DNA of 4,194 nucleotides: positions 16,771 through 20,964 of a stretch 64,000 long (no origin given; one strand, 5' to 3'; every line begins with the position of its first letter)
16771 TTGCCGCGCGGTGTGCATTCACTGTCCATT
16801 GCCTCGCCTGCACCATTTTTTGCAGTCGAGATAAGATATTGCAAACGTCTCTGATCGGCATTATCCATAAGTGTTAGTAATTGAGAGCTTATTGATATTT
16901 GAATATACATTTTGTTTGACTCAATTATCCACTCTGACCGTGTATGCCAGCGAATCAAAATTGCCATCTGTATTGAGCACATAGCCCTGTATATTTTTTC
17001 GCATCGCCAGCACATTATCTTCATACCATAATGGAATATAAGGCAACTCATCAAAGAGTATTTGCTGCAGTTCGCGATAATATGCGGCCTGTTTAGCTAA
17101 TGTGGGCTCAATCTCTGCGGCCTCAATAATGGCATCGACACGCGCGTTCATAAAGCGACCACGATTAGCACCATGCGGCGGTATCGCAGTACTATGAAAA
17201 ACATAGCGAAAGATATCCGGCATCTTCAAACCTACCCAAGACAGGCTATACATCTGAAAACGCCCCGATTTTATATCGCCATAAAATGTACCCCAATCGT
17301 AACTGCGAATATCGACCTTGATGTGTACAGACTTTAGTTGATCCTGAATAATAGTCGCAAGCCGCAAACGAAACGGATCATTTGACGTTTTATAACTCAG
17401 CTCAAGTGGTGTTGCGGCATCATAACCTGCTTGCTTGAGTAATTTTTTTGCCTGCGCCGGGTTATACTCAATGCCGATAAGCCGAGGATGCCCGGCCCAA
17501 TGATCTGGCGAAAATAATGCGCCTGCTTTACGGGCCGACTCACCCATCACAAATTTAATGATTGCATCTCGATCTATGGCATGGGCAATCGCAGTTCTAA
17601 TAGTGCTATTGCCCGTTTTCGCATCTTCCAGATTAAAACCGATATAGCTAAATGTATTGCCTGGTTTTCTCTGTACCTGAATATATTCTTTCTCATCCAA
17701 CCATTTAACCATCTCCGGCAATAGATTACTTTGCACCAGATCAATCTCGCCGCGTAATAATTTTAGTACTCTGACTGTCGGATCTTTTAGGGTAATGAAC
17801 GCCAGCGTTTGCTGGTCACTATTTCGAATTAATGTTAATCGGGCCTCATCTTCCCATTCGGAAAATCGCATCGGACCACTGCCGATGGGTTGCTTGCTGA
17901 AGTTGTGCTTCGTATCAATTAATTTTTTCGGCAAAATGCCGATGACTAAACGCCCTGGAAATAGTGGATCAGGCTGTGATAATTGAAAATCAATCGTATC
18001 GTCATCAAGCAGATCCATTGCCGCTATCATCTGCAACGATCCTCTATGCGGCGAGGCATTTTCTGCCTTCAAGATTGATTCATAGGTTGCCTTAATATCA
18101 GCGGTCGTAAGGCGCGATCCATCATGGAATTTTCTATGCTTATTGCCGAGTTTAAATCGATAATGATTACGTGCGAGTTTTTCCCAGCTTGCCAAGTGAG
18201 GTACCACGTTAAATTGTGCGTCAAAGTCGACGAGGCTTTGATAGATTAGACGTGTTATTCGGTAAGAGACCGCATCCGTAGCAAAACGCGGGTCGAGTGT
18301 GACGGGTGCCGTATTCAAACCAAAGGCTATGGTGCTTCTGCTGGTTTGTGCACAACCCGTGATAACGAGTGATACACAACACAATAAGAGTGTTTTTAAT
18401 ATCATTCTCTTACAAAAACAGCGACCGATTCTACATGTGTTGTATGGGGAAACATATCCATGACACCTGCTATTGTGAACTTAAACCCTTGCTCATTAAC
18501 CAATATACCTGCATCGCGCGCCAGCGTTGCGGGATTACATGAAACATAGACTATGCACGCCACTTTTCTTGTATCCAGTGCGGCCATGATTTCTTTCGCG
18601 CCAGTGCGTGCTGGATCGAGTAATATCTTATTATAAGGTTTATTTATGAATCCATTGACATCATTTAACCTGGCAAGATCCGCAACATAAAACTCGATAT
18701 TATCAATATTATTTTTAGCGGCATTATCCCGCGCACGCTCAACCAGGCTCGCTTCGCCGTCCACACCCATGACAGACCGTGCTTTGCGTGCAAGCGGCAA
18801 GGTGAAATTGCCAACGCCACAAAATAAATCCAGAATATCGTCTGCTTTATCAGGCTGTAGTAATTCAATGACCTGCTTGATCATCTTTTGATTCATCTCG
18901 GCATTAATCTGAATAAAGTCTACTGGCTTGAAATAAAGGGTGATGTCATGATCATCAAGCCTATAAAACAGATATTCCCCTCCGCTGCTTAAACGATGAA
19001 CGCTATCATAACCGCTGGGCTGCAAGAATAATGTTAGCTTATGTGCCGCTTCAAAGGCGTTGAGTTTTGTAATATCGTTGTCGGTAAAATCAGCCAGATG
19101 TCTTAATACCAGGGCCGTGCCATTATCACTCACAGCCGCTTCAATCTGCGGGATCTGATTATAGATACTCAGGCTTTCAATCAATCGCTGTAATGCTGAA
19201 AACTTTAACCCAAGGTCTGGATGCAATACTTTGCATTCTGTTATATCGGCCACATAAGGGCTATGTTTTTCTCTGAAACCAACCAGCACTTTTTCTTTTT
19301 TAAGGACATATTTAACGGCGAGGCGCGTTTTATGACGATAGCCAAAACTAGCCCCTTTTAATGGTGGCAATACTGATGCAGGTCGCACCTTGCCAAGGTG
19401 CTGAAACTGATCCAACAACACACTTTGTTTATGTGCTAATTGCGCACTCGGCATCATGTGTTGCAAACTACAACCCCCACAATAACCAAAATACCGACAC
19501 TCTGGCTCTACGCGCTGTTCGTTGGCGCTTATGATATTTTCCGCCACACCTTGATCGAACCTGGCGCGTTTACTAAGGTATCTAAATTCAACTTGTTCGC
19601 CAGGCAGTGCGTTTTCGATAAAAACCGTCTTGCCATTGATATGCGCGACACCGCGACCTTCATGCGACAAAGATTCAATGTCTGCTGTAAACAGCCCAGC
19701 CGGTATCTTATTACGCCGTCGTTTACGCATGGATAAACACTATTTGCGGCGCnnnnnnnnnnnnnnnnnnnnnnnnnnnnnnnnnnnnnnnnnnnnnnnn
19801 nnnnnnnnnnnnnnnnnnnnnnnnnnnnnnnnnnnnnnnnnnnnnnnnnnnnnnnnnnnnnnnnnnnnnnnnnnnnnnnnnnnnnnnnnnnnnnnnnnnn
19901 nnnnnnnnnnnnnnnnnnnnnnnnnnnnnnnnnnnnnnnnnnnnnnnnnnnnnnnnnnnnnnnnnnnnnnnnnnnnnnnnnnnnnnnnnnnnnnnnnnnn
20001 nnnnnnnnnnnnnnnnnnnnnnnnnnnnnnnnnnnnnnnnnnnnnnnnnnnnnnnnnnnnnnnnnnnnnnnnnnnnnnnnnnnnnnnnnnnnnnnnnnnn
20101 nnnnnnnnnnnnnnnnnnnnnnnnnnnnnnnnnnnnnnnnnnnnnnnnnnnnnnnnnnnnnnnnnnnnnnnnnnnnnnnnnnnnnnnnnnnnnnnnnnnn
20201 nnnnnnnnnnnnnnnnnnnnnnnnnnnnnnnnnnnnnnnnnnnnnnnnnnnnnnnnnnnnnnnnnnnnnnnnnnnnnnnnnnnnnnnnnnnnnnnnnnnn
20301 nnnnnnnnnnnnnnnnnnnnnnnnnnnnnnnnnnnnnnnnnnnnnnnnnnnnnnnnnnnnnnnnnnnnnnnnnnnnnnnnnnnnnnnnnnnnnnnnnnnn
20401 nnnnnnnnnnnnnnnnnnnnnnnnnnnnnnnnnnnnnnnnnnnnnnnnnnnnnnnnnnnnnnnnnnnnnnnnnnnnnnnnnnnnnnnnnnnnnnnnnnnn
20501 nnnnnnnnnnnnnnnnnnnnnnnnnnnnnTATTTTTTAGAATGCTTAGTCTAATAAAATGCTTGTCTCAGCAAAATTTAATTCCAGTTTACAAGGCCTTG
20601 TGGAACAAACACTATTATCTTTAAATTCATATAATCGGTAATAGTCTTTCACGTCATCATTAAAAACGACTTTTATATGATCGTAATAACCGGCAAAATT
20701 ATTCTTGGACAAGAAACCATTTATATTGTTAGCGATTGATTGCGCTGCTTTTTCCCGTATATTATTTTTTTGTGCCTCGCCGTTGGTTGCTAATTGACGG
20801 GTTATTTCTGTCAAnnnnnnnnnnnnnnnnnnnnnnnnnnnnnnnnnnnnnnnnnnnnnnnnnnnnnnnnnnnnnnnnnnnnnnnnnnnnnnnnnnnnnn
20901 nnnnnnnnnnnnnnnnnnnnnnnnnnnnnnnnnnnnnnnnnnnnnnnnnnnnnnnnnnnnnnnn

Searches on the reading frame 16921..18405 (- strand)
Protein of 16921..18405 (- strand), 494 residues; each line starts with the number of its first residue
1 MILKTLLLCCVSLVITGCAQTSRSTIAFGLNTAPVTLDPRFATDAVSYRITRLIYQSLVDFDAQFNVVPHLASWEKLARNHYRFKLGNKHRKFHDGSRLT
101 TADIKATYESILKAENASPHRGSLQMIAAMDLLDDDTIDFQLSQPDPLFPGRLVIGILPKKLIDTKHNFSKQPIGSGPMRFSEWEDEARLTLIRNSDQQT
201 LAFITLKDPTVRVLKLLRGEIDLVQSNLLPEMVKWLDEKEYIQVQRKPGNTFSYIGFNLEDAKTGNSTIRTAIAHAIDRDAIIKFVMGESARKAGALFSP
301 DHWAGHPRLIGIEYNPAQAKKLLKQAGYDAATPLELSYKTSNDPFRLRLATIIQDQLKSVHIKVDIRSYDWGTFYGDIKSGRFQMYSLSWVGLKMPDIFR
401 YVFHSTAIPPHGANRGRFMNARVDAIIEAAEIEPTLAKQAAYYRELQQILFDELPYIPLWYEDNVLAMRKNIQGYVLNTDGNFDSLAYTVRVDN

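Call 70: search_protein_families(library=pfam, proteins=[window:16921-18405:-], max_evalue=0.001)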
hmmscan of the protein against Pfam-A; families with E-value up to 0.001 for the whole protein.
window:16921-18405:- (494 aa): 1 family
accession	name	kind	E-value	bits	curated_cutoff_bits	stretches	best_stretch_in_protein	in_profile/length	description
PF00496.27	SBP_bac_5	-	2e-63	215.2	32.4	1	67-393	2-349/368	Bacterial extracellular solute-binding proteins, family 5 Middle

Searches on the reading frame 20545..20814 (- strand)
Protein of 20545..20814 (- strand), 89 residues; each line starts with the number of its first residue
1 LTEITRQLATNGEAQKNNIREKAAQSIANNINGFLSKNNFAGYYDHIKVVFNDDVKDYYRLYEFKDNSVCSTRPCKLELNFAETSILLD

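Call 4: search_protein_families(library=pfam, proteins=[window:20545-20814:-], max_evalue=1)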
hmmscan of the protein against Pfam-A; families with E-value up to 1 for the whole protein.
window:20545-20814:- (89 aa): 0 families

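Call 5: search_protein_families(library=ncbifam, proteins=[window:20545-20814:-], max_evalue=1)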
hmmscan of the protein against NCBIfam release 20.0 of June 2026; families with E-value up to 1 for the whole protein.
window:20545-20814:- (89 aa): 0 families

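Call 6: search_protein_families(library=padloc, proteins=[window:20545-20814:-], max_evalue=10)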
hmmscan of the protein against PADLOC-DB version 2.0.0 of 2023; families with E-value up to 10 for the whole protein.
window:20545-20814:- (89 aa): 0 families

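Call 9: find_homologous_proteins(query=window:20545-20814:-, max_evalue=0.01)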
Query window:20545-20814:- (89 aa): 1 proteins with E <= 0.01 among 1 candidates.
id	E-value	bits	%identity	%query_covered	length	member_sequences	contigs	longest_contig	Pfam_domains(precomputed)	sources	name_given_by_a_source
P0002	2.0e-52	192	100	100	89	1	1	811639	-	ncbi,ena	-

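Call 19: search_dna_similar(query=window:20545-20814:-, collection=phages, mode=protein, max_evalue=1)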
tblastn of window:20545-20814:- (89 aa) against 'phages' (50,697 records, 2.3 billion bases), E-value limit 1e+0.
No match.
